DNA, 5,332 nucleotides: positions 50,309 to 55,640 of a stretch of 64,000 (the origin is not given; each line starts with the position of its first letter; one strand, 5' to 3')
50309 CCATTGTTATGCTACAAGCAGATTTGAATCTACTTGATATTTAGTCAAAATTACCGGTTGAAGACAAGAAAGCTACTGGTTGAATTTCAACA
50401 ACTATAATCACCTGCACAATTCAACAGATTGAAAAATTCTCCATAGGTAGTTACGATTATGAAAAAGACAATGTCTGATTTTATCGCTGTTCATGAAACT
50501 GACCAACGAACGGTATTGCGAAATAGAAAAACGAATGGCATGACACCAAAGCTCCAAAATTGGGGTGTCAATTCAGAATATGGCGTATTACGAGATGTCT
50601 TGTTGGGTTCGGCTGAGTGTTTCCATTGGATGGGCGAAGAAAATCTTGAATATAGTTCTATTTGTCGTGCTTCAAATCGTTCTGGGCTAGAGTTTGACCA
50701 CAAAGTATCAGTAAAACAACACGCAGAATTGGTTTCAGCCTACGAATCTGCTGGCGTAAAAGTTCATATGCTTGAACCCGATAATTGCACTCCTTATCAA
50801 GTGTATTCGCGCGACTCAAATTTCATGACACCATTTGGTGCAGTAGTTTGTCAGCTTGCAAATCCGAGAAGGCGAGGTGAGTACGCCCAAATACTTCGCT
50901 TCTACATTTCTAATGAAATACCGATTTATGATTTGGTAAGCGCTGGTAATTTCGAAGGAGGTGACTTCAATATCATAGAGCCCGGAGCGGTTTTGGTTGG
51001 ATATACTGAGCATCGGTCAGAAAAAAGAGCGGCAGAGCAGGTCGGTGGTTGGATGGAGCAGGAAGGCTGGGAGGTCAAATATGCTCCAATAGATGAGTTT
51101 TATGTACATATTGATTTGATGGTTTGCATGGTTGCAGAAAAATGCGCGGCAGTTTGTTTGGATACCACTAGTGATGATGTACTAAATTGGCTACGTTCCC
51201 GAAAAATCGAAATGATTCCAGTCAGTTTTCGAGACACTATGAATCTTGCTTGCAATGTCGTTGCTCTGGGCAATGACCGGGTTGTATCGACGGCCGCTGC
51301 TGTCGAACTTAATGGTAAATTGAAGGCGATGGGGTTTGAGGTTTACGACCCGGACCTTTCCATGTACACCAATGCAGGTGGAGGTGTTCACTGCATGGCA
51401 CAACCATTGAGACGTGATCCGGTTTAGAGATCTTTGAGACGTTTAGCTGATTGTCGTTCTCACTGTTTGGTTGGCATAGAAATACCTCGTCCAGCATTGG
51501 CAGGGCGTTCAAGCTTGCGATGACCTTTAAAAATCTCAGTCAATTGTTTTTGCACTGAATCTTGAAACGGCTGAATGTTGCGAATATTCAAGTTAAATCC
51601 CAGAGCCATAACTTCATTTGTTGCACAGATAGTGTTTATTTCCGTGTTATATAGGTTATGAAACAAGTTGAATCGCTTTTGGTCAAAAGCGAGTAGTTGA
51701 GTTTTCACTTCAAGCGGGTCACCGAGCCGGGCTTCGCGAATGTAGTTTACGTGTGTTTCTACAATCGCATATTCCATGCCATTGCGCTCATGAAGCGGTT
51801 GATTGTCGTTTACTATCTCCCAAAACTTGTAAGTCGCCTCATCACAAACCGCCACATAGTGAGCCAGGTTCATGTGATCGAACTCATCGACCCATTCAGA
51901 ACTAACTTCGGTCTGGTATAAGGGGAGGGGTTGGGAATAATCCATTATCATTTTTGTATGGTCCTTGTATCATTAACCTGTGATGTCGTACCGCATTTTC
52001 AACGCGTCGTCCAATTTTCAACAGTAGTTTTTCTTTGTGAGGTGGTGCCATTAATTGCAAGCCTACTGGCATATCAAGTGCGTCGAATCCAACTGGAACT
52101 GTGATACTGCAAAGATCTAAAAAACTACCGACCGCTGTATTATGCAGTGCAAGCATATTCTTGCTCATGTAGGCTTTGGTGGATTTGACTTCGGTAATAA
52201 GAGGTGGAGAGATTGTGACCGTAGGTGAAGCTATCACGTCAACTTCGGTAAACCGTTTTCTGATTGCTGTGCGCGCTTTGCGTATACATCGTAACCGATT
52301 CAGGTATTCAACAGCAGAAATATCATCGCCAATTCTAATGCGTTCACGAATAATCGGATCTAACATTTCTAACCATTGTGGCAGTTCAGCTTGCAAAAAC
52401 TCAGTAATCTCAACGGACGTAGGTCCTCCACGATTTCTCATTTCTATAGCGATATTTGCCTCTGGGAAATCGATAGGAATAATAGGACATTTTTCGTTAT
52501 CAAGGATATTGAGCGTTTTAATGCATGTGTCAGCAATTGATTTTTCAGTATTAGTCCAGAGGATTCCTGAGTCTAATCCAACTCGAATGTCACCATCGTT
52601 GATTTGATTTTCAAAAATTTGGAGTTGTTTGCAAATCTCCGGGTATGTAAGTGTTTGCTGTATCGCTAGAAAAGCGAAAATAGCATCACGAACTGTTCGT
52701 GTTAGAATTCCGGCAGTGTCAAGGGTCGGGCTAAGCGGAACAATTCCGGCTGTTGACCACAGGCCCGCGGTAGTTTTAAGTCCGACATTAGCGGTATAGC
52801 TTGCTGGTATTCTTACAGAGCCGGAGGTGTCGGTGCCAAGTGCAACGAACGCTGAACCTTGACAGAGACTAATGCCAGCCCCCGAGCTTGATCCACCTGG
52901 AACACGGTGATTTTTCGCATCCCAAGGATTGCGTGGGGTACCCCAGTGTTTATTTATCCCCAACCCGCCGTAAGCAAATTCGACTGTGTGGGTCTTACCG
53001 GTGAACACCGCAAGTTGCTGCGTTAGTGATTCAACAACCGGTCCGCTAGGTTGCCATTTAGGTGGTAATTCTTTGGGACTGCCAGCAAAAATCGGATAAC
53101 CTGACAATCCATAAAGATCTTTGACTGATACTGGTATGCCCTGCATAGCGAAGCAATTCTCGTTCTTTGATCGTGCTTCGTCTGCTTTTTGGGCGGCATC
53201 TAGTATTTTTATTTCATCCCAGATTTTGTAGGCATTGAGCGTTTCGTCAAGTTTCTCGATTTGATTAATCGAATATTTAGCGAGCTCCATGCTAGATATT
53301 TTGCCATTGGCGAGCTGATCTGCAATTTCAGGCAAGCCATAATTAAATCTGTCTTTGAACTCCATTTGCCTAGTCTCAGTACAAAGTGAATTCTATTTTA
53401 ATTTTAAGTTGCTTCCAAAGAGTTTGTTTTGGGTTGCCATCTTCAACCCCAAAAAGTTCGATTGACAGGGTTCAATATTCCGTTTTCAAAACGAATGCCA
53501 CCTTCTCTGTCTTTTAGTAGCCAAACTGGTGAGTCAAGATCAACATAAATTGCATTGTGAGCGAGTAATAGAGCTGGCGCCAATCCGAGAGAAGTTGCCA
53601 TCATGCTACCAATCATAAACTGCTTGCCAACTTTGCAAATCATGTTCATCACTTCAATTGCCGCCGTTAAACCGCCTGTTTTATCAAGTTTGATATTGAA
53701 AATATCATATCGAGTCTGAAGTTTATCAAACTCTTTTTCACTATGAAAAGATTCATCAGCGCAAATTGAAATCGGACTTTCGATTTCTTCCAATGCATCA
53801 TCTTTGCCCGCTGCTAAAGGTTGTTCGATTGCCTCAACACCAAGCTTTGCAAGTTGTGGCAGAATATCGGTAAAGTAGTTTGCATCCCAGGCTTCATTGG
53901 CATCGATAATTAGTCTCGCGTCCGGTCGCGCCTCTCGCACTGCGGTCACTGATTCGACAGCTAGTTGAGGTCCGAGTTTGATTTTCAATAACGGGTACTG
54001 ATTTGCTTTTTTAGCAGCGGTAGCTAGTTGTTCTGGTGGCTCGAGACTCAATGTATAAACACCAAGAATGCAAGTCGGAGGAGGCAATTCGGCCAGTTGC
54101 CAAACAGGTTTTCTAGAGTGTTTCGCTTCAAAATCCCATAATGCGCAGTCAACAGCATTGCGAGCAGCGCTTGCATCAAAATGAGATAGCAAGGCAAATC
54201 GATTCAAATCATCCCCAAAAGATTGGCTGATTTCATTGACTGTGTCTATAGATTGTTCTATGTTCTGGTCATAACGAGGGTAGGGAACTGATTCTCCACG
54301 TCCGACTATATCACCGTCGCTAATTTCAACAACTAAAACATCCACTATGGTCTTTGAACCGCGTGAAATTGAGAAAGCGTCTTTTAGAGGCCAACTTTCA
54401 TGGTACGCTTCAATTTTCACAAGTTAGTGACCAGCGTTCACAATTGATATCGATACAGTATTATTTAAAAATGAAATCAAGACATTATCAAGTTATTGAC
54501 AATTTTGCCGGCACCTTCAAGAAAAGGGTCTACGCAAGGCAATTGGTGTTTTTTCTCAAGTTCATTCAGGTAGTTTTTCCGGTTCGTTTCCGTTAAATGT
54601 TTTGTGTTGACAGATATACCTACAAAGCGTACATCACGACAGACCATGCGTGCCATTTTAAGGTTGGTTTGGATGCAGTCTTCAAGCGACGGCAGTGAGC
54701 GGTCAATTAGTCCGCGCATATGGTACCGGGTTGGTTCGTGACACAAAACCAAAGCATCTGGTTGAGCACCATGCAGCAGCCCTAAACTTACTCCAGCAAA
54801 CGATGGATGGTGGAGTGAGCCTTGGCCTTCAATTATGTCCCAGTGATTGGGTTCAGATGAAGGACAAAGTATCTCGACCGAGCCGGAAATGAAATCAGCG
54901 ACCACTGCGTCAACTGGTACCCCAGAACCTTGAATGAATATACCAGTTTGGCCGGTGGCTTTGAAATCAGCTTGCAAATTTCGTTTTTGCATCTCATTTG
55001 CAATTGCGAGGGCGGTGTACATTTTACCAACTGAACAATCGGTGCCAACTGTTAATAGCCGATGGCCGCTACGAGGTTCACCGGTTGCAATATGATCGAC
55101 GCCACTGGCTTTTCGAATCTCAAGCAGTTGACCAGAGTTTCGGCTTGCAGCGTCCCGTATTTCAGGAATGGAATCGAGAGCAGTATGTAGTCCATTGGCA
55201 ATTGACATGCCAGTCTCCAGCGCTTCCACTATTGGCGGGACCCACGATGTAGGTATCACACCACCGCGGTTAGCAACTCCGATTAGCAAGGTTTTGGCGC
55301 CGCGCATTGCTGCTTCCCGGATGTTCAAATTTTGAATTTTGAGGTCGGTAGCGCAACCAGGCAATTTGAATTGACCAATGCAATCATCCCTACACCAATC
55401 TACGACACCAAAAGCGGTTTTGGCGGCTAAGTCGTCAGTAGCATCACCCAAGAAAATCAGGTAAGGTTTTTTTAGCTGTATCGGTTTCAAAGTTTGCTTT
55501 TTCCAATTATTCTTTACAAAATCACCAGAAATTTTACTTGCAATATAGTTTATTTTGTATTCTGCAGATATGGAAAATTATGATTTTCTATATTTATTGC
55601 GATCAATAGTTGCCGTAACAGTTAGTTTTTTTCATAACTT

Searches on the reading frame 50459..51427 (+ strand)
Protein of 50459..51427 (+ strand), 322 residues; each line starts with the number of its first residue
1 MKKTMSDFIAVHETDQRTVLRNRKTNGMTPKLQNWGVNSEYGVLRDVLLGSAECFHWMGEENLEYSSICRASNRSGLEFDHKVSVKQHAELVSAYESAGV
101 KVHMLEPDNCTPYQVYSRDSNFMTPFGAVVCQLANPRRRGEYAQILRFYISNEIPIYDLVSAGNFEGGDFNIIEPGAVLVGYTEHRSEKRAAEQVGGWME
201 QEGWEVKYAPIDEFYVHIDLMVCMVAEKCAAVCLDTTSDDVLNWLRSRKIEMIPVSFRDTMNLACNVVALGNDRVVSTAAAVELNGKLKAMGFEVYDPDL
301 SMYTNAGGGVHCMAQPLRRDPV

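Call 27: search_protein_families(library=pfam, proteins=[window:50459-51427:+], max_evalue=0.001)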
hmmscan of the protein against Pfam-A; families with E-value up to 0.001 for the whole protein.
window:50459-51427:+ (322 aa): 2 families
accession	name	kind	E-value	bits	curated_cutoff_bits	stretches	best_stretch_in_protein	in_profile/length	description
PF19420.4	DDAH_eukar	-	1.8e-21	77.1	23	1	83-317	27-290/291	N,N dimethylarginine dimethylhydrolase, eukaryotic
PF02274.22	ADI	-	9.7e-14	51.6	22.8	2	238-319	290-377/377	Arginine deiminase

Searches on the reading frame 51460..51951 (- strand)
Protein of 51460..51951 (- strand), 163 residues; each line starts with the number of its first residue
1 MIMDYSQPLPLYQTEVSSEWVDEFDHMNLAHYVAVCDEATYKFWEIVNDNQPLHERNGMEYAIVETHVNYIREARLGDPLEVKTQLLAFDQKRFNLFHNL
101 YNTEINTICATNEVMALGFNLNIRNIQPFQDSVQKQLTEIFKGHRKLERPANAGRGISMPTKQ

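Call 27: search_protein_families(library=pfam, proteins=[window:51460-51951:-], max_evalue=0.001)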
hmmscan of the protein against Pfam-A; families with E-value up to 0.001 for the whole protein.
window:51460-51951:- (163 aa): 2 families
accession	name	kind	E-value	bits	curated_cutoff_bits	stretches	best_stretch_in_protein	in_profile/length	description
PF13279.12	4HBT_2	-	4.9e-25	88.8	25.5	1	18-137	3-122/122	Thioesterase-like superfamily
PF03061.28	4HBT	-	2.7e-07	31.2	20.6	1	26-108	3-78/79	Thioesterase superfamily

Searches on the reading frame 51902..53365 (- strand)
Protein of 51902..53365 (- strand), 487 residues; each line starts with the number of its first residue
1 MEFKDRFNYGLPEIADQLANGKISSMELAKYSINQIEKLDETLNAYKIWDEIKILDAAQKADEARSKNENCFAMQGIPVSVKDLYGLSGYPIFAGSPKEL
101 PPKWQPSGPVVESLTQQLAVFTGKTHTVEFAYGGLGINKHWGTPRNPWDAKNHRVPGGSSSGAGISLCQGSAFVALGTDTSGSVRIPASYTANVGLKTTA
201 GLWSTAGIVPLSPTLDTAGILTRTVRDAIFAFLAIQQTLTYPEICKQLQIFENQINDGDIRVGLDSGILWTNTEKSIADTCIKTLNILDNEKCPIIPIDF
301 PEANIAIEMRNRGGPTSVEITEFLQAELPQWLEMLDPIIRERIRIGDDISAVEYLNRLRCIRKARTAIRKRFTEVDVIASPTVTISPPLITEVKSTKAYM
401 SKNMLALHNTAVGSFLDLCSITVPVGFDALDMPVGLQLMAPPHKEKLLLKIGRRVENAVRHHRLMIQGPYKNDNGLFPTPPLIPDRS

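Call 27: search_protein_families(library=pfam, proteins=[window:51902-53365:-], max_evalue=0.001)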
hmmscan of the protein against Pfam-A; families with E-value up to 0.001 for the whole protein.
window:51902-53365:- (487 aa): 1 family
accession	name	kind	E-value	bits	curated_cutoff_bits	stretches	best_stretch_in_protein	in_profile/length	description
PF01425.27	Amidase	-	6.2e-71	240.2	27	1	27-449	1-445/445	Amidase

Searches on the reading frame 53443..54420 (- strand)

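Call 27: search_protein_families(library=pfam, proteins=[window:53443-54420:-], max_evalue=0.001)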
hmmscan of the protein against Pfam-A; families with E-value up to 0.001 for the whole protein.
window:53443-54420:- (325 aa): 2 families
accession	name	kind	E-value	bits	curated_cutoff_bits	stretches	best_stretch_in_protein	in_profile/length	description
PF13378.12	MR_MLE_C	-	6.1e-28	98.5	29.4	1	133-314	6-201/219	Enolase C-terminal domain-like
PF02746.21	MR_MLE_N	-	1.5e-10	41.8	22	1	5-109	6-115/117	Mandelate racemase / muconate lactonizing enzyme, N-terminal domain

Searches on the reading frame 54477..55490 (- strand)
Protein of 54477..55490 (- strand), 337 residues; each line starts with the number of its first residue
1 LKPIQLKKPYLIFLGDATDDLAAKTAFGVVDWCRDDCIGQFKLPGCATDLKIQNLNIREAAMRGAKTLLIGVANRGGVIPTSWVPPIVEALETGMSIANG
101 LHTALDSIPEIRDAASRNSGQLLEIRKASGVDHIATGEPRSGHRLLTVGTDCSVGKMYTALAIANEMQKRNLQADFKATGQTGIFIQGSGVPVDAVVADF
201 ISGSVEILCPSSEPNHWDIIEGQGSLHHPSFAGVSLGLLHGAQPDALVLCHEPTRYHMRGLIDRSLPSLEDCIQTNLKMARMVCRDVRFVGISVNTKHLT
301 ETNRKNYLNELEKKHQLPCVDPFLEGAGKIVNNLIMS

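Call 27: search_protein_families(library=pfam, proteins=[window:54477-55490:-], max_evalue=0.001)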
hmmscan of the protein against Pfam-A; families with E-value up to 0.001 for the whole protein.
window:54477-55490:- (337 aa): 2 families
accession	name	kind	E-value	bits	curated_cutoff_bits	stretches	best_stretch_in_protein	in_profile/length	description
PF07755.17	DUF1611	-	6e-70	235.2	25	1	134-331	2-201/201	Domain of unknown function (DUF1611_C) P-loop domain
PF17396.8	DUF1611_N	-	7.7e-20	71.5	22.6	1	50-127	16-94/95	Domain of unknown function (DUF1611_N) Rossmann-like domain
